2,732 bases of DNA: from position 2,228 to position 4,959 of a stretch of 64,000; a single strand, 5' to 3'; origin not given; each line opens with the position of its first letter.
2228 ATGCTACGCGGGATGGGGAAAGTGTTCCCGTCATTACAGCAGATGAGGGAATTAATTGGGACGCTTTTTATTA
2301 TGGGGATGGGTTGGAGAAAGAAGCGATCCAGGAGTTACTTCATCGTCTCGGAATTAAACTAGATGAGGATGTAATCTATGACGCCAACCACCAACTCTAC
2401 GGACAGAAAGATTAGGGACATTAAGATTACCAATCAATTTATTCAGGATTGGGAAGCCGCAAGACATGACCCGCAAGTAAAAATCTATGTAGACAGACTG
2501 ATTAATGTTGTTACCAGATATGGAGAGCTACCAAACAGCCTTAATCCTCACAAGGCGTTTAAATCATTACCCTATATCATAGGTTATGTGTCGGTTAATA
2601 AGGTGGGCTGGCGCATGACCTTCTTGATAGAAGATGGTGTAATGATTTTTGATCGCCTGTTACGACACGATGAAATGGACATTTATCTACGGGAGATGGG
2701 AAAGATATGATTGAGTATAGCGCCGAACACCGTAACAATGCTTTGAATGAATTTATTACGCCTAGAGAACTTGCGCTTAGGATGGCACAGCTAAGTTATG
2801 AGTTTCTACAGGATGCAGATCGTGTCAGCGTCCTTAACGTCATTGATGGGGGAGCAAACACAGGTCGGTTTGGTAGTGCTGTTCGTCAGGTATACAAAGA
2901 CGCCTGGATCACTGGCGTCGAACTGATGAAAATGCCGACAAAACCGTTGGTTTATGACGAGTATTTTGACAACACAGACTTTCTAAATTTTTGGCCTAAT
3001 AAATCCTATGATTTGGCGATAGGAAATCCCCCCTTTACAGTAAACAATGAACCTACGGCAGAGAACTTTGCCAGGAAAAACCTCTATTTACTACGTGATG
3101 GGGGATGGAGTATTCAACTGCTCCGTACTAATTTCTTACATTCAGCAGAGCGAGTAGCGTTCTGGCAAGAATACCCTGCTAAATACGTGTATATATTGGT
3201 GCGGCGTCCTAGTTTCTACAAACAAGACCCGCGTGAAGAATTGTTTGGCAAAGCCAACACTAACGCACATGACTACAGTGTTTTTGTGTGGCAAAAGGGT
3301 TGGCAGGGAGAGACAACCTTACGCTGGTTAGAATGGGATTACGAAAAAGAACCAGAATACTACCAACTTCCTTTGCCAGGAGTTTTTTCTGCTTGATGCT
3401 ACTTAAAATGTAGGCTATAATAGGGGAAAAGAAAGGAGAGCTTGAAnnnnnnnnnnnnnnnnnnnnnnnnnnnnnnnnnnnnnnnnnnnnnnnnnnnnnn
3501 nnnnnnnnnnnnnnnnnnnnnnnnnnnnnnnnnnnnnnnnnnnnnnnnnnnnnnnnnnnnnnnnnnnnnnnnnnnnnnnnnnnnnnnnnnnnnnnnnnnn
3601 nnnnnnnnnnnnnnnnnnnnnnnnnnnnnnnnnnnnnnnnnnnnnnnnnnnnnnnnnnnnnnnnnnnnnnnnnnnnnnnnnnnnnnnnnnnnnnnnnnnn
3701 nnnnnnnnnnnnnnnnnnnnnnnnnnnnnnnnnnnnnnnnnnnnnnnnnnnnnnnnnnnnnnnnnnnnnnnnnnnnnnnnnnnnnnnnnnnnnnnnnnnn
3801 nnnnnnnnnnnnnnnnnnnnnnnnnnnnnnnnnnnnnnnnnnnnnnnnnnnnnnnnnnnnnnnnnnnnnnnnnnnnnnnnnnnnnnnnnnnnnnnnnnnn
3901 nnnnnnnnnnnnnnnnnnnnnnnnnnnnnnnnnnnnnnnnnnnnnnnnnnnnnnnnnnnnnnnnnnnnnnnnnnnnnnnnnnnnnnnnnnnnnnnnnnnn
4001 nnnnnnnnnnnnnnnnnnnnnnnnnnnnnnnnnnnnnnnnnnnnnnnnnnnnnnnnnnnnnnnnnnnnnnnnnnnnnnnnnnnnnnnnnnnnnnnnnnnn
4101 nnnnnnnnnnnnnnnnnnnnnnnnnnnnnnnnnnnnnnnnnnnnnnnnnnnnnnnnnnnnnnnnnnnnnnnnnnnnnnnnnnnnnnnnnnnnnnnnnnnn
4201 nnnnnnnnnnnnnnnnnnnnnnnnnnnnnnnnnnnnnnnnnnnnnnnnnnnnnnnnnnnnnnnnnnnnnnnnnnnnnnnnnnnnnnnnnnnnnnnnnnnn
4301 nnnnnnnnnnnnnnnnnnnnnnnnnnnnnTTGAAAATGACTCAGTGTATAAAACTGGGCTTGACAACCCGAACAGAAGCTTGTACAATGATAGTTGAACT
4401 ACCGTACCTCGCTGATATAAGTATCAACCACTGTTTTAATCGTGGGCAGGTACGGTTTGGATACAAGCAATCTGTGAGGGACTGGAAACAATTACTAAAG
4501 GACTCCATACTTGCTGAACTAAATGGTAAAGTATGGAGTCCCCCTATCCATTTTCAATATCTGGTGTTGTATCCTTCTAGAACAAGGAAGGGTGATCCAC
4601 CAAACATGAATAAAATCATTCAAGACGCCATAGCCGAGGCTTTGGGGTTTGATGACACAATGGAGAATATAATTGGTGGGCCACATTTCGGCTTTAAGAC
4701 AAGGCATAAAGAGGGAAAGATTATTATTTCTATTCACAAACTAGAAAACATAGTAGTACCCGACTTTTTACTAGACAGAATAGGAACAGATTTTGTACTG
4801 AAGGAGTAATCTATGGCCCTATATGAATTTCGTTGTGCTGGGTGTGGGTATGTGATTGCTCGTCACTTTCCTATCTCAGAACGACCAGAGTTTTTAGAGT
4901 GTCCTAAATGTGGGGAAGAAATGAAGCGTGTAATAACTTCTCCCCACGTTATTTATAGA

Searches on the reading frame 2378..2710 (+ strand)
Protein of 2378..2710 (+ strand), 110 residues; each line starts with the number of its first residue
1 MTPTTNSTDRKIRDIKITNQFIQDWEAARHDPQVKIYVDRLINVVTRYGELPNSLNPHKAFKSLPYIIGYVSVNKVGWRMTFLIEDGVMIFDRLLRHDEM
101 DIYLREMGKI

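Call 53: search_protein_families(library=pfam, proteins=[window:2378-2710:+], max_evalue=0.05)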
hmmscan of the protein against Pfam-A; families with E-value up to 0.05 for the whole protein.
window:2378-2710:+ (110 aa): 1 family
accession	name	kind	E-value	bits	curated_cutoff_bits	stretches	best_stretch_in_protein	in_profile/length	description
PF05016.21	ParE_toxin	-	0.01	16.8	23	1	15-99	1-87/89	ParE toxin of type II toxin-antitoxin system, parDE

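Call 74: search_protein_families(library=phrogs, proteins=[window:2378-2710:+], max_evalue=0.01)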
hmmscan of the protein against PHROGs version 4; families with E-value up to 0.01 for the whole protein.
window:2378-2710:+ (110 aa): 0 families

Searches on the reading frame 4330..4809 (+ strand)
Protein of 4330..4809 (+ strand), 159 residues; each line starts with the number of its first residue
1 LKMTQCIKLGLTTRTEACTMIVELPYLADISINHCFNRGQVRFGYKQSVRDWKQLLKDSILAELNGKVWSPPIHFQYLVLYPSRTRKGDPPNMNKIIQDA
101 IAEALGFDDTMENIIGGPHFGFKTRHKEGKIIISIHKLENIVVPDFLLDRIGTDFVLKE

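Call 53: search_protein_families(library=pfam, proteins=[window:4330-4809:+], max_evalue=0.05)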
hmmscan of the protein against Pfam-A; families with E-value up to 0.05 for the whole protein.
window:4330-4809:+ (159 aa): 1 family
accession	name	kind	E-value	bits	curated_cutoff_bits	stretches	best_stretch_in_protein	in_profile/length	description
PF05866.16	RusA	-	0.011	16.7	22.8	1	37-111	14-103/124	Endodeoxyribonuclease RusA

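Call 74: search_protein_families(library=phrogs, proteins=[window:4330-4809:+], max_evalue=0.01)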
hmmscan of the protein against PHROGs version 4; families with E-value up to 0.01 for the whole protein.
window:4330-4809:+ (159 aa): 2 families
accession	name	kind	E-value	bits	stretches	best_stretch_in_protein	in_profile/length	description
phrog_34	-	DNA, RNA and nucleotide metabolism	2.2e-08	35.1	1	15-141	70-197/259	RusA-like Holliday junction resolvase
phrog_1682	-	DNA, RNA and nucleotide metabolism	0.0023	18.3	1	47-139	56-146/387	RusA-like Holliday junction resolvase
